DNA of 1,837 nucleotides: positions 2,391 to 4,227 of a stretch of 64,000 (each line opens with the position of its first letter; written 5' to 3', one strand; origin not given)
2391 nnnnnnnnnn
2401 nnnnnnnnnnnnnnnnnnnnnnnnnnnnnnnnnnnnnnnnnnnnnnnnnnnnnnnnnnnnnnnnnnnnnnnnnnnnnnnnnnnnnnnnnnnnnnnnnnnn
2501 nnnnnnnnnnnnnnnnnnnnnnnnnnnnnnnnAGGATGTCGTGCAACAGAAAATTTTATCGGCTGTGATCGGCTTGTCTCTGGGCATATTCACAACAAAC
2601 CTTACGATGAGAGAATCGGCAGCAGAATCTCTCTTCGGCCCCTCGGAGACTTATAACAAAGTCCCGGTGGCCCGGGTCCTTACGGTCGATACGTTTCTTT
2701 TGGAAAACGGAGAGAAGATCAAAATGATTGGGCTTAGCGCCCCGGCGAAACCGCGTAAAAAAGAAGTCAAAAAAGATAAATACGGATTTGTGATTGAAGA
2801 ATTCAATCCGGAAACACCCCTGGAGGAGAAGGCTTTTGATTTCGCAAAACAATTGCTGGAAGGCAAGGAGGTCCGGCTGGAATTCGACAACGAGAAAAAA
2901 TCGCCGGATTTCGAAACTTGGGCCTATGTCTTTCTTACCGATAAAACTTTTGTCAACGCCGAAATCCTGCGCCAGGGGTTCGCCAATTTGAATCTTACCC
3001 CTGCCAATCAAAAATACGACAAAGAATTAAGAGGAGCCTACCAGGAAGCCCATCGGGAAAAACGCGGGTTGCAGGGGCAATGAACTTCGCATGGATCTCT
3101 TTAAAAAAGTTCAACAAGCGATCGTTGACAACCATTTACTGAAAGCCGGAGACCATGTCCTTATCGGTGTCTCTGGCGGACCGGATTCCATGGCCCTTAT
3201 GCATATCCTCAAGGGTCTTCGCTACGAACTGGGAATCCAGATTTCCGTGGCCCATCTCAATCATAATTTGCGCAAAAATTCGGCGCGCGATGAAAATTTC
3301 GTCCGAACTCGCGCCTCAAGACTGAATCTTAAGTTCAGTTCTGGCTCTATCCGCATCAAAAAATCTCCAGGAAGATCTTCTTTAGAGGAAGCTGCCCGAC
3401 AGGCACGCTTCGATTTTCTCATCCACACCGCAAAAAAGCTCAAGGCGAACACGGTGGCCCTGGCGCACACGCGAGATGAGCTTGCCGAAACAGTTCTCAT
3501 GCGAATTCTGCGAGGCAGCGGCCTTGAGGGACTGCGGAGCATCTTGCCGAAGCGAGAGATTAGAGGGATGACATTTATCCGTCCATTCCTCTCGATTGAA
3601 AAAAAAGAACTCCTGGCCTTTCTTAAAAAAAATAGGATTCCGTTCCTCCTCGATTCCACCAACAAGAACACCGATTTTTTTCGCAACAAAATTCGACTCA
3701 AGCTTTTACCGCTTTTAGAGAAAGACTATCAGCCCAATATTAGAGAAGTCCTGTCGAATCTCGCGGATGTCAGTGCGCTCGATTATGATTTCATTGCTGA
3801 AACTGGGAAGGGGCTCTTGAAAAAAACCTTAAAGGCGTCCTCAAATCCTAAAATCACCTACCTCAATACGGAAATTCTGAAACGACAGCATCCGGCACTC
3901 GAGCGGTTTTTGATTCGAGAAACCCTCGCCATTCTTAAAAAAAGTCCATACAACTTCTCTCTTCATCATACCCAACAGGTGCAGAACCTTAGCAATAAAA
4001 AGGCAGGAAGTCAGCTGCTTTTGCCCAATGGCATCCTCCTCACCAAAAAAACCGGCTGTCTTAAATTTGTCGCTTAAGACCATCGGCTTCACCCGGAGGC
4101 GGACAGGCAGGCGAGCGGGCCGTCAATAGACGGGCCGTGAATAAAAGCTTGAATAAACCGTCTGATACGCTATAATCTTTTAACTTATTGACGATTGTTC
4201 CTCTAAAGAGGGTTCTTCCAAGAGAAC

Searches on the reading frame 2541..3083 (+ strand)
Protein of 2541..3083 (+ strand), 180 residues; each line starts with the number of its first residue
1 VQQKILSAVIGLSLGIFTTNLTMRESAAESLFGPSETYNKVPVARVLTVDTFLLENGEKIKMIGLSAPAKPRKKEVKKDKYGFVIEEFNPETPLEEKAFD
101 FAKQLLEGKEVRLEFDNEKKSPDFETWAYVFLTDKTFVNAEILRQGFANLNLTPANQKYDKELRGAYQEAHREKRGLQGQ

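Call 55: search_protein_families(library=pfam, proteins=[window:2541-3083:+])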
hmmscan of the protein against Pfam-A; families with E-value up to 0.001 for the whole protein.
window:2541-3083:+ (180 aa): 1 family
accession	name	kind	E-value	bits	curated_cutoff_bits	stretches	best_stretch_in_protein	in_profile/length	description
PF00565.23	SNase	-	1.5e-09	38.7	21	1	60-177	2-104/107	Staphylococcal nuclease homologue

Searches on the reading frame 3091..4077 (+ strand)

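Call 51: search_protein_families(library=pfam, proteins=[window:3091-4077:+])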
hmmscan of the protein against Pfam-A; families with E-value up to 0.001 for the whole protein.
window:3091-4077:+ (328 aa): 1 family
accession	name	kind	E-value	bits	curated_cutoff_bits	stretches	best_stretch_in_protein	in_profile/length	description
PF01171.26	ATP_bind_3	-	5.9e-54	183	27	1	22-202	1-180/182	PP-loop family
